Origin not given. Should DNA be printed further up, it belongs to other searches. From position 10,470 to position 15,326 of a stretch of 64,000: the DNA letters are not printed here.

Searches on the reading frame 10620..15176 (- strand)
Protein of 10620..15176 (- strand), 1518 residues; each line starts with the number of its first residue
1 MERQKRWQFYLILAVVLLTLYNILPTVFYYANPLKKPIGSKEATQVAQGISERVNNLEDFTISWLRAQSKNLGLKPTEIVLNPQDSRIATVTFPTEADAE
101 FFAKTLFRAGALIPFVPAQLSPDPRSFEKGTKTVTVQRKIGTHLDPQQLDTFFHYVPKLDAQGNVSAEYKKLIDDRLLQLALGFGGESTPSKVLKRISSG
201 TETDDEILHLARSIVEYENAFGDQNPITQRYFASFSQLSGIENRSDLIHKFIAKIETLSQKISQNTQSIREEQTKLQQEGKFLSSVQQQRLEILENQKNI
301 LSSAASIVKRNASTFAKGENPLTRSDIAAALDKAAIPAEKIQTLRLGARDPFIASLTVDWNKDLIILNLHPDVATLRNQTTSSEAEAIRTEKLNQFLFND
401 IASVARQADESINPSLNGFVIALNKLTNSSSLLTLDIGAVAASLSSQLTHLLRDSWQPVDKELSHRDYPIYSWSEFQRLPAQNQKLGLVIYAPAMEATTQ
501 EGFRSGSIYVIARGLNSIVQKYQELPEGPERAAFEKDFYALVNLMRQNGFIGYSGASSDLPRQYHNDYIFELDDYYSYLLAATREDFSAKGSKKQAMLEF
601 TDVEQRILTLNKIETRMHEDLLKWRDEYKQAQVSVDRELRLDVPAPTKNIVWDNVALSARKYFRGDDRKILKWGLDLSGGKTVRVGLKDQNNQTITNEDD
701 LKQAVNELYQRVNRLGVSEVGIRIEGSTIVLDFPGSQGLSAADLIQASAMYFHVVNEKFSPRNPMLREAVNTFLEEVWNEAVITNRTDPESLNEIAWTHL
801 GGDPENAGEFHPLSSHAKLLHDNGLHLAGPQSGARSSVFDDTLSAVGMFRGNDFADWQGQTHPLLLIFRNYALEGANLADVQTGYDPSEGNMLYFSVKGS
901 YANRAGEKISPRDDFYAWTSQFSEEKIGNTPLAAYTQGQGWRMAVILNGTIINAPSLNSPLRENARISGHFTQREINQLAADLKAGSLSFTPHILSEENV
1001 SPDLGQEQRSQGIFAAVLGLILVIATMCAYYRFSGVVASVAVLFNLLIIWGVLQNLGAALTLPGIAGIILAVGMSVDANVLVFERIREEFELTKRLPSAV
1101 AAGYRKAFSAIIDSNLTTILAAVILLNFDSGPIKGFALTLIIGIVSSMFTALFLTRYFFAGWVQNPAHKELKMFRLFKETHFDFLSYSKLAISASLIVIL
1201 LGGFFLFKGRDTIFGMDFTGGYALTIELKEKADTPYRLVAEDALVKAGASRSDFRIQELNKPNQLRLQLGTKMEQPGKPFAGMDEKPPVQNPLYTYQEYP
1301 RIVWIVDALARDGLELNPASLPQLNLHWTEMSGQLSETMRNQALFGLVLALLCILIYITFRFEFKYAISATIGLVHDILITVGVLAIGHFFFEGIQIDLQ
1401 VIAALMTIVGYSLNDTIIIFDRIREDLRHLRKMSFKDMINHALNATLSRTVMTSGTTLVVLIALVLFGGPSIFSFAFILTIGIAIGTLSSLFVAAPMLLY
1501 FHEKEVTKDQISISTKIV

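Call 66: search_protein_families(library=ncbifam, proteins=[window:10620-15176:-], max_evalue=0.00001)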
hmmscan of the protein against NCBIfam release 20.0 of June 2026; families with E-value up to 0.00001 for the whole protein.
window:10620-15176:- (1518 aa): 28 families (the best 25 are shown)
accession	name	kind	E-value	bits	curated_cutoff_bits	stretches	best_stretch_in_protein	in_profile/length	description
NF009540.0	PRK12911.1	equivalog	0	1048.6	1878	2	321-1507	258-1400/1403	bifunctional preprotein translocase subunit SecD/SecF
NF009583.0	PRK13024.1-3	subfamily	5.5e-169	563.7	721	1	666-1509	36-741/755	protein translocase subunit SecDF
NF009585.0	PRK13024.1-5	equivalog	8.2e-140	467.6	1037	1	942-1510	426-986/993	protein translocase subunit SecDF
NF011315.0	PRK14726.1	equivalog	2.2e-133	446.2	1249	2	936-1267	297-627/855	protein translocase subunit SecDF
TIGR01129.1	secD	equivalog_domain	2.8e-105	352.7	244.4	2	673-1158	1-396/397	protein translocase subunit SecD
TIGR00916.1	2A0604s01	subfamily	5e-104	347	148.6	2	931-1152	8-231/231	SecD/SecF family protein translocase subunit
TIGR00966.2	transloc_SecF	equivalog_domain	7.3e-99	330.7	160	2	1182-1500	1-278/279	protein translocase subunit SecF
NF009581.0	PRK13024.1-1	equivalog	2.3e-95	320.3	1058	3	951-1169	198-417/752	protein translocase subunit SecDF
NF009584.0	PRK13024.1-4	equivalog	5.2e-87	292.9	1171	2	948-1177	193-428/759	protein translocase subunit SecDF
NF009580.0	PRK13023.1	equivalog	1.4e-84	284.8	1153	2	932-1226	215-513/775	protein translocase subunit SecDF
NF009545.0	PRK12933.1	equivalog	4.9e-65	220.2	728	2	920-1159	349-590/604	protein translocase subunit SecD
NF009582.0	PRK13024.1-2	equivalog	2.9e-55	187.7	723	2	1332-1505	654-828/859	protein translocase subunit SecDF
NF046001.1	SecDF_plasm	equivalog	8.2e-38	130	500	1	970-1510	312-855/878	protein translocase subunit SecDF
NF006218.0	PRK08343.1-4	subfamily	5e-31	107.9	383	2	972-1165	202-387/392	preprotein translocase subunit SecD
NF006216.0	PRK08343.1-2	equivalog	1.3e-29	103.4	519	1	973-1149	309-488/506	preprotein translocase subunit SecD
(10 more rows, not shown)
